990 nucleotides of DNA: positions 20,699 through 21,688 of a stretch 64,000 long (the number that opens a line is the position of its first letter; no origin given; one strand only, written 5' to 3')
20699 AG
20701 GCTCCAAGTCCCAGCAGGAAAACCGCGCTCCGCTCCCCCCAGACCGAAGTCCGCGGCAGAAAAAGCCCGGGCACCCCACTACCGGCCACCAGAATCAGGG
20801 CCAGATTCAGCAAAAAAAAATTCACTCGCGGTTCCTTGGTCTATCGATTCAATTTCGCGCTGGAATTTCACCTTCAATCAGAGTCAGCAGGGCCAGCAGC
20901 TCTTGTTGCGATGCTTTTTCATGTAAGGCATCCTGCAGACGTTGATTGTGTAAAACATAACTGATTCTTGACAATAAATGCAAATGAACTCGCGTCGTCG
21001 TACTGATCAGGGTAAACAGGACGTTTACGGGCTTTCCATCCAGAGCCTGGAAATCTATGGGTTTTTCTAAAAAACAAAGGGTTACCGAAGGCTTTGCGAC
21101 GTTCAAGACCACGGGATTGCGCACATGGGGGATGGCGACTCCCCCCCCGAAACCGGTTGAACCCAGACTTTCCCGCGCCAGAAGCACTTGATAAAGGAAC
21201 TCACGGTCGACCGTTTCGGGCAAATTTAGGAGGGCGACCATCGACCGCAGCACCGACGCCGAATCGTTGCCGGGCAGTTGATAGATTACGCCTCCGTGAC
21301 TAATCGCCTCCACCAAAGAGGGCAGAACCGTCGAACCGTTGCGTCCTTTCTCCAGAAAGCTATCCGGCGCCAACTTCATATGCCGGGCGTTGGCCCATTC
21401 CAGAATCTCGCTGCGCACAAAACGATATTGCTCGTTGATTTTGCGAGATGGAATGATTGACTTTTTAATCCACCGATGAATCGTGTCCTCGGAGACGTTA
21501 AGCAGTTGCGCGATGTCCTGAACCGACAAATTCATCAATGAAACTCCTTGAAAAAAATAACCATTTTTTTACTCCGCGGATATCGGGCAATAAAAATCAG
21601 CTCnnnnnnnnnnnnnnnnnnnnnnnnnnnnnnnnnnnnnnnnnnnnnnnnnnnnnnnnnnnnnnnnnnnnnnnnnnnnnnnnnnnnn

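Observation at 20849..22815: HTH–EIIA(Ntr) fusion regulator and a Cys/His-rich unknown protein directly upstream of the Ehr-like operon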

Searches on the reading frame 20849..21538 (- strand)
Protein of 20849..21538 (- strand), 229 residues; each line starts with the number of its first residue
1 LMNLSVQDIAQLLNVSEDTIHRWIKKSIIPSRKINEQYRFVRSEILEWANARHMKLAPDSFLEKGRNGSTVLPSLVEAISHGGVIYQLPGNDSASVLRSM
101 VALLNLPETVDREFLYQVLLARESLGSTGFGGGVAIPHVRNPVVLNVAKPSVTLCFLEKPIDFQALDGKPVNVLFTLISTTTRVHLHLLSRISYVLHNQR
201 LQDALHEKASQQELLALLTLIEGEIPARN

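Call 4: search_protein_families(library=pfam, proteins=[window:20849-21538:-], max_evalue=0.1)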
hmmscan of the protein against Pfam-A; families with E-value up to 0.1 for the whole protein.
window:20849-21538:- (229 aa): 20 families
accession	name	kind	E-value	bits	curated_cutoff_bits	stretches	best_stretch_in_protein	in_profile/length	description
PF00359.27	PTS_EIIA_2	-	2e-24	86.6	27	1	84-218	8-141/144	Phosphoenolpyruvate-dependent sugar phosphotransferase system, EIIA 2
PF12728.13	HTH_17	-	2.5e-13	50.5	27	1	4-52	2-50/51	Helix-turn-helix domain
PF13542.12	HTH_Tnp_ISL3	-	3.2e-05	23.7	27.4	1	3-25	26-48/51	Helix-turn-helix domain of transposase family ISL3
PF13384.12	HTH_23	-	4.3e-05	23.6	24.6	1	4-26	18-40/50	Homeodomain-like domain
PF00376.29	MerR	-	0.00012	22.3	28.2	1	6-39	2-36/38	MerR family regulatory protein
PF13551.12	HTH_29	-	0.00029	21.3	28.1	1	5-25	13-34/64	Winged helix-turn helix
PF13613.12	HTH_Tnp_4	-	0.0012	18.8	27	1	3-26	19-42/53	Helix-turn-helix of DDE superfamily endonuclease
PF08281.18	Sigma70_r4_2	-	0.0016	18.5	25.7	1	3-26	26-49/54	Sigma-70, region 4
PF08279.18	HTH_11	-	0.0021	18.3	25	1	4-26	16-38/55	HTH domain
PF13936.12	HTH_38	-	0.0048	17.1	27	1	3-26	20-43/44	Helix-turn-helix domain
PF13518.12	HTH_28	-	0.0061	17.1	25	1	4-26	13-35/52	Helix-turn-helix domain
PF08220.18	HTH_DeoR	-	0.02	15.1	21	1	4-22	15-33/57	DeoR-like helix-turn-helix domain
PF13411.12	MerR_1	-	0.033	14.7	21.6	1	5-38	2-34/69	MerR HTH family regulatory protein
PF13730.12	HTH_36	-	0.035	14.4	25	1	4-26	26-48/55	Helix-turn-helix domain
PF13560.12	HTH_31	-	0.053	14.3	27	0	4-31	15-43/64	Helix-turn-helix domain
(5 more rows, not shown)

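Call 6: search_protein_families(library=ncbifam, proteins=[window:20849-21538:-], max_evalue=0.01)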
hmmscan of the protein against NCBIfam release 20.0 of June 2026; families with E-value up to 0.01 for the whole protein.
window:20849-21538:- (229 aa): 14 families
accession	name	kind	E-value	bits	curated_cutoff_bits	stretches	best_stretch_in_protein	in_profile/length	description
TIGR00848.1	fruA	subfamily_domain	2.6e-20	72.7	103.5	1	85-205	8-129/129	fructose PTS transporter subunit IIA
TIGR01419.1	nitro_reg_IIA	equivalog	8.6e-20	71.1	138.7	1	77-219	4-144/145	PTS IIA-like nitrogen regulatory protein PtsN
NF007389.0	PRK09913.1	equivalog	1e-17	64.4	151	1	84-218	9-142/148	PTS fructose transporter subunit IIA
NF008145.0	PRK10896.1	equivalog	2.9e-17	62.8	221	1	111-221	46-156/161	PTS IIA-like nitrogen regulatory protein PtsN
NF047737.1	antiphage_MADS1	equivalog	3.8e-11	43.1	80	1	4-48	4-48/49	methylation-associated defense system helix-turn-helix domain-containing protein MAD1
NF007293.0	PRK09765.1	equivalog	5.9e-09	35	763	1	112-219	42-150/639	PTS 2-O-a-mannosyl-D-glycerate transporter subunit IIABC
TIGR01764.1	excise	domain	6.4e-09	36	28.8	1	4-49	2-47/49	excisionase family DNA-binding protein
NF008319.0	PRK11109.1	equivalog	1.1e-07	31.5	302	1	104-219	29-140/376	fused PTS fructose transporter subunit IIA/HPr protein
NF011663.0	PRK15083.1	subfamily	2.2e-06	26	589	1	110-219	528-635/639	PTS mannitol transporter subunit IICBA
NF007694.0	PRK10372.1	equivalog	4.8e-05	23.5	187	1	97-218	26-147/154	PTS ascorbate transporter subunit IIA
NF010351.0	PRK13779.1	equivalog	0.0017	17.3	766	1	104-218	29-139/503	bifunctional PTS system fructose-specific transporter subunit IIA/HPr protein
TIGR02937.1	sigma70-ECF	superfamily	0.0042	16.7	42.9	1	3-28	133-158/165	sigma-70 family RNA polymerase sigma factor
NF046037.1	carphisopro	domain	0.0052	17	38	0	6-35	11-40/54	carph-isopro domain-containing protein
NF040990.2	MamR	equivalog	0.0087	16.3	100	0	6-50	46-90/91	magnetosome protein MamR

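Call 40: find_homologous_proteins(query=window:20849-21538:-, max_evalue=0.00001)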
Query window:20849-21538:- (229 aa): 4734 proteins with E <= 0.00001 among 5246 candidates; the best 120 are listed.
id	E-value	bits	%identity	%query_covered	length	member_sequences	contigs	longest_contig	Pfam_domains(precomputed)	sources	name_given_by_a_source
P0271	2.1e-143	493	100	100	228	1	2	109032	PF12728.14,PF00359.28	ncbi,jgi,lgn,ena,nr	ncbi:MAG TPA: helix-turn-helix domain-containing protein [Proteobacteria bacterium]|nr:PTS sugar tra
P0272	1.6e-95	337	69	100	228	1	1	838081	PF12728.14,PF00359.28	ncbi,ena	-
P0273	5.5e-93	328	68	99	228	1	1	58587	PF12728.14,PF00359.28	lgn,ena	-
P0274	3.0e-90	319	65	99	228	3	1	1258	PF12728.14,PF00376.30,PF13551.13,PF00359.28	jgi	jgi:PTS system nitrogen regulatory IIA component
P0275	1.7e-89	317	66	98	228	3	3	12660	PF12728.14,PF00359.28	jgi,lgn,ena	jgi:PTS system nitrogen regulatory IIA component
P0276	3.0e-89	316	65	100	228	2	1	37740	PF12728.14,PF00359.28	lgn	-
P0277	1.5e-87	311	63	98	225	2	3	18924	PF12728.14,PF00359.28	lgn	-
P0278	3.3e-87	309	64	100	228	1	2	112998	PF12728.14,PF00359.28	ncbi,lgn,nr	ncbi:MAG: PTS sugar transporter subunit IIA [Spirochaetes bacterium]|nr:PTS sugar transporter subuni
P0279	5.0e-87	309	65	98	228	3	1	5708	PF12728.14,PF13384.13,PF13518.13,PF00359.28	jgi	jgi:nitrogen PTS system EIIA component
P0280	7.0e-87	308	62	100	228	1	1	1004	PF12728.14,PF00359.28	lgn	-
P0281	3.1e-86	306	63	99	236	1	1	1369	PF12728.14,PF00376.30,PF13384.13,PF13518.13,PF00359.28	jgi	jgi:nitrogen PTS system EIIA component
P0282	4.1e-86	306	64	98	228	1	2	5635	PF12728.14,PF00359.28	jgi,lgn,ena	-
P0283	1.0e-85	305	62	99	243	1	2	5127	PF12728.14,PF00359.28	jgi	jgi:PTS system nitrogen regulatory IIA component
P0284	1.8e-85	304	62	99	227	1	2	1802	PF12728.14,PF13384.13,PF00359.28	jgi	jgi:PTS system nitrogen regulatory IIA component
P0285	2.3e-85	303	64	92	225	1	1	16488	PF12728.14,PF00359.28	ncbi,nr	ncbi:MAG: PTS sugar transporter subunit IIA [Deltaproteobacteria bacterium]|nr:PTS sugar transporter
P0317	2.0e-83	297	60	100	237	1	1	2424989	PF12728.14,PF13384.13,PF13518.13,PF00359.28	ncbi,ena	-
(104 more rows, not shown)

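Call 41: find_encoding_contigs(protein=P0278, flank=10000, max_places=1)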
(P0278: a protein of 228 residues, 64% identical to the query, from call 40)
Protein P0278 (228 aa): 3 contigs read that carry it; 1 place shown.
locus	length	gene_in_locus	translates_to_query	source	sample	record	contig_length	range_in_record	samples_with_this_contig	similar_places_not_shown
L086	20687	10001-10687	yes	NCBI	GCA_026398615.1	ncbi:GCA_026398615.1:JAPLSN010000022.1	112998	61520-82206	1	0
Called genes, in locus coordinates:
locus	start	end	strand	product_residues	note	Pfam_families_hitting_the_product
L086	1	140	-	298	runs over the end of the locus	PF20424:PilZN3, PF07238:PilZ (weak)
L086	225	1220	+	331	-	PF00294:PfkB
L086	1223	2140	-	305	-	PF13424:TPR_12 (faint), PF00515:TPR_1, PF07719:TPR_2 (weak), PF13414:TPR_11 (weak), PF13432:TPR_16, PF14559:TPR_19, PF12895:ANAPC3 (weak), PF14559:TPR_19 (weak), +6 more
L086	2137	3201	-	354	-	PF14681:UPRTase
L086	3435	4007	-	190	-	PF06130:PTAC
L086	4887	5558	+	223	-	PF13189:Cytidylate_kin2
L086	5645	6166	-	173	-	-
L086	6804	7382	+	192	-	PF03551:PadR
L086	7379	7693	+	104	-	-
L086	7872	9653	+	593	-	PF01336:tRNA_anti-codon, PF00152:tRNA-synt_2, PF02938:GAD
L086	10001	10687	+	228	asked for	PF12728:HTH_17, PF00359:PTS_EIIA_2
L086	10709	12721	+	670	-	PF00361:Proton_antipo_M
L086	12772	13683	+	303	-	PF00146:NADHdh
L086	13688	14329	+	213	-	-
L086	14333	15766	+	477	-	PF00361:Proton_antipo_M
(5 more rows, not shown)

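Call 42: find_encoding_contigs(protein=P0317, flank=10000, max_places=1)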
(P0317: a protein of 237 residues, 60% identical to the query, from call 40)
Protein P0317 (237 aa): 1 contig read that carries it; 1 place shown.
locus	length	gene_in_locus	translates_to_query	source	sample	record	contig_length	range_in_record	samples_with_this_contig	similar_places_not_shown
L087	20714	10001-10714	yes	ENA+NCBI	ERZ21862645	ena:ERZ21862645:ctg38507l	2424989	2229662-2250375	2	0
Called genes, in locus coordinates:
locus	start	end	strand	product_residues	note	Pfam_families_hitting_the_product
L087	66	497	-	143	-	PF00782:DSPc, PF03162:Y_phosphatase2, PF13350:Y_phosphatase3 (weak), PF22741:PTP-NADK, PF22784:PTP-SAK, PF22785:Tc-R-P, PF00102:Y_phosphatase (weak)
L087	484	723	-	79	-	-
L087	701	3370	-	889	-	PF00535:Glycos_transf_2, PF04138:GtrA_DPMS_TM, PF13231:PMT_2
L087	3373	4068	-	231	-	PF03162:Y_phosphatase2 (weak), PF13350:Y_phosphatase3 (weak), PF22784:PTP-SAK (weak), PF22785:Tc-R-P, PF22741:PTP-NADK, PF00782:DSPc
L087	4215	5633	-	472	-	PF00512:HisKA, PF02518:HATPase_c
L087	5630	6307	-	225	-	PF00072:Response_reg, PF00486:Trans_reg_C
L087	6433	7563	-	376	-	PF01408:GFO_IDH_MocA, PF22725:GFO_IDH_MocA_C3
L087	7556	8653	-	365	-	PF00356:LacI, PF13407:Peripla_BP_4, PF00532:Peripla_BP_1, PF13377:Peripla_BP_3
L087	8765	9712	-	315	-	-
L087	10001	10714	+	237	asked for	PF12728:HTH_17, PF13384:HTH_23 (faint), PF13518:HTH_28 (faint), PF00359:PTS_EIIA_2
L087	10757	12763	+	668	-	PF00361:Proton_antipo_M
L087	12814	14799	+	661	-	PF00361:Proton_antipo_M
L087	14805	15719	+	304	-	PF00146:NADHdh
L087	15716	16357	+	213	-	-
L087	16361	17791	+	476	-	PF00361:Proton_antipo_M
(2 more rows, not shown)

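Call 43: find_encoding_contigs(protein=P0272, flank=10000, max_places=1)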
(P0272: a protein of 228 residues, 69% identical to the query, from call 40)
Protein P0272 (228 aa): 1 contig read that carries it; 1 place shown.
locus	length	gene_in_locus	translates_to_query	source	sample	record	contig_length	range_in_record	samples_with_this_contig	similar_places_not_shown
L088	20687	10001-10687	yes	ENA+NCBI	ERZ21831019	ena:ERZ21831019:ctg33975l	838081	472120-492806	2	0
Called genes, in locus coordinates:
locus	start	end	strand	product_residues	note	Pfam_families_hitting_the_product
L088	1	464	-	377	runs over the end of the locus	PF01855:POR_N, PF02780:Transketolase_C (weak), PF17147:PFOR_II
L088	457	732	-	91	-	PF14697:Fer4_21 (faint), PF13484:Fer4_16 (faint), PF12797:Fer4_2 (faint), PF00037:Fer4 (faint), PF12837:Fer4_6 (faint), PF13237:Fer4_10 (weak), PF12838:Fer4_7 (faint), PF13187:Fer4_9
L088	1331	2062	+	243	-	PF01047:MarR (weak), PF09339:HTH_IclR, PF01614:IclR_C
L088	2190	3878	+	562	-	PF00682:HMGL-like, PF02436:PYC_OADA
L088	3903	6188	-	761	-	PF01734:Patatin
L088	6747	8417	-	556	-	PF03063:Prismane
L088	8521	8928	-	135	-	PF02082:Rrf2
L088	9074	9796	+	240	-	PF13489:Methyltransf_23, PF13847:Methyltransf_31 (weak), PF08241:Methyltransf_11, PF08242:Methyltransf_12 (weak), PF13649:Methyltransf_25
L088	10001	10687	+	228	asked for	PF12728:HTH_17, PF00359:PTS_EIIA_2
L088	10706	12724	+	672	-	PF00361:Proton_antipo_M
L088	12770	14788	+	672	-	PF00361:Proton_antipo_M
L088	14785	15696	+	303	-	PF00146:NADHdh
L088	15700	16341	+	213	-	-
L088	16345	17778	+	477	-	PF00361:Proton_antipo_M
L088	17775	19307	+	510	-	PF00329:Complex1_30kDa (weak), PF00346:Complex1_49kDa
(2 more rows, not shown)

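Call 55: find_related_loci(query=A2, collection=metagenome_contigs, flank=10000)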
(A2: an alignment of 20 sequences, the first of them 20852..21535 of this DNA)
Query A2 (228 aa) in metagenome_contigs; peptide patterns used: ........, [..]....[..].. (x = any residue, [..] = any of these).
600 stretches matched a pattern (row limit reached: there are more); 551 encode a relative of the query (tblastn E <= 1e-3); the best 80 are kept; 80 distinct loci.
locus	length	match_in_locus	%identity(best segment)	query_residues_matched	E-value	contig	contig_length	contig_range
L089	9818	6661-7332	62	1-225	3e-92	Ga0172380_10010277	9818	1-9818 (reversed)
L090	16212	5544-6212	63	1-224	1e-91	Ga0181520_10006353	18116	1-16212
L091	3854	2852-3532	58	1-228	2e-91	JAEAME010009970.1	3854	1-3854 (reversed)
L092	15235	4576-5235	63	1-221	4e-91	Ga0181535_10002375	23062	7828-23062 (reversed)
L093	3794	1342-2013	58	1-225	1e-91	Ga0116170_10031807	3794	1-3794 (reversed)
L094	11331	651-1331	58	1-228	5e-91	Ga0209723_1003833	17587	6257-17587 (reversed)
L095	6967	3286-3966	61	1-228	2e-90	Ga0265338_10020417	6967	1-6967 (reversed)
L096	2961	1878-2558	60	1-228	5e-92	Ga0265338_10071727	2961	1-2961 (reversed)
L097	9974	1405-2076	61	1-225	3e-90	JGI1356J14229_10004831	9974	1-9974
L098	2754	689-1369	57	1-228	8e-91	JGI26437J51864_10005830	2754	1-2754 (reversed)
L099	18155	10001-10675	58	1-226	9e-88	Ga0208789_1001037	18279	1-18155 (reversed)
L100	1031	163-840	58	1-226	2e-95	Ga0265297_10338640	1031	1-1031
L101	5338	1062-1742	57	1-228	2e-87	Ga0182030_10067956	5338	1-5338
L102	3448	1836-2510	59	1-226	3e-88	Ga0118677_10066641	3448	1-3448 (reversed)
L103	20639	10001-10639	61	1-214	2e-87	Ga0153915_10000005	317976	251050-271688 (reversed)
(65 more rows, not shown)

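Call 78: search_solved_structures(query=A2, max_evalue=0.001, show_alignments=1)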
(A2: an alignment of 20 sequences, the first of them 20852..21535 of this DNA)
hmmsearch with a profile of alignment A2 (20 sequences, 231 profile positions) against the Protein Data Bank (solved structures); distinct sequences matched with E-value up to 0.001: 15.
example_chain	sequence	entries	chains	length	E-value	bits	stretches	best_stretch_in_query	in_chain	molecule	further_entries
4gqx_A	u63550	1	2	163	2e-20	76.3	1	82-218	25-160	PTS IIA-like nitrogen-regulatory protein PtsN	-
3urr_A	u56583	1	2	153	2.3e-20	76.1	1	89-218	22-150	PTS IIA-like nitrogen-regulatory protein PtsN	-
1a6j_A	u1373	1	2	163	6.4e-20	74.7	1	73-221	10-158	NITROGEN REGULATORY IIA PROTEIN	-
2a0j_A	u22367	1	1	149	3.4e-16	62.5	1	112-217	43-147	PTS system, nitrogen regulatory IIA protein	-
3oxp_A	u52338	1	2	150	5.8e-06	29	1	112-217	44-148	Phosphotransferase enzyme II, A component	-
8tzn_C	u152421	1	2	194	1.1e-05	28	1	70-212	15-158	10E8-GT10.2 MPER scaffold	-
1a3a_A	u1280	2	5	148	2.2e-05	27.1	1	114-217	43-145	MANNITOL-SPECIFIC EII | PTS SYSTEM, MANNITOL-SPECIFIC IIABC COMPONENT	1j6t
9pv5_C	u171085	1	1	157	2.8e-05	26.7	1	91-212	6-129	10E8-GT10.2 immunogen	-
9bdh_C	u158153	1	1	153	3.8e-05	26.3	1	91-212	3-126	GT10.2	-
8sx3_C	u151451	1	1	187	5e-05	25.9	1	91-212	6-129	10E8-GT10.2 immunogen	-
9bdi_A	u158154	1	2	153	6.9e-05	25.5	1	91-212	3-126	GT10.2 glycan KO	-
8u03_C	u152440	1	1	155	0.00023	23.7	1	91-211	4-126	10E8-GT10.1 epitope scaffold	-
8u08_C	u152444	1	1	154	0.00026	23.6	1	91-212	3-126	10E8-GT11 epitope scaffold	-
2few_A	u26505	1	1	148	0.00037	23.1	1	114-217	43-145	PTS system mannitol-specific EIICBA component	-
9pv4_C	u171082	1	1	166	0.00078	22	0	91-211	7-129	10E8-GT12 immunogen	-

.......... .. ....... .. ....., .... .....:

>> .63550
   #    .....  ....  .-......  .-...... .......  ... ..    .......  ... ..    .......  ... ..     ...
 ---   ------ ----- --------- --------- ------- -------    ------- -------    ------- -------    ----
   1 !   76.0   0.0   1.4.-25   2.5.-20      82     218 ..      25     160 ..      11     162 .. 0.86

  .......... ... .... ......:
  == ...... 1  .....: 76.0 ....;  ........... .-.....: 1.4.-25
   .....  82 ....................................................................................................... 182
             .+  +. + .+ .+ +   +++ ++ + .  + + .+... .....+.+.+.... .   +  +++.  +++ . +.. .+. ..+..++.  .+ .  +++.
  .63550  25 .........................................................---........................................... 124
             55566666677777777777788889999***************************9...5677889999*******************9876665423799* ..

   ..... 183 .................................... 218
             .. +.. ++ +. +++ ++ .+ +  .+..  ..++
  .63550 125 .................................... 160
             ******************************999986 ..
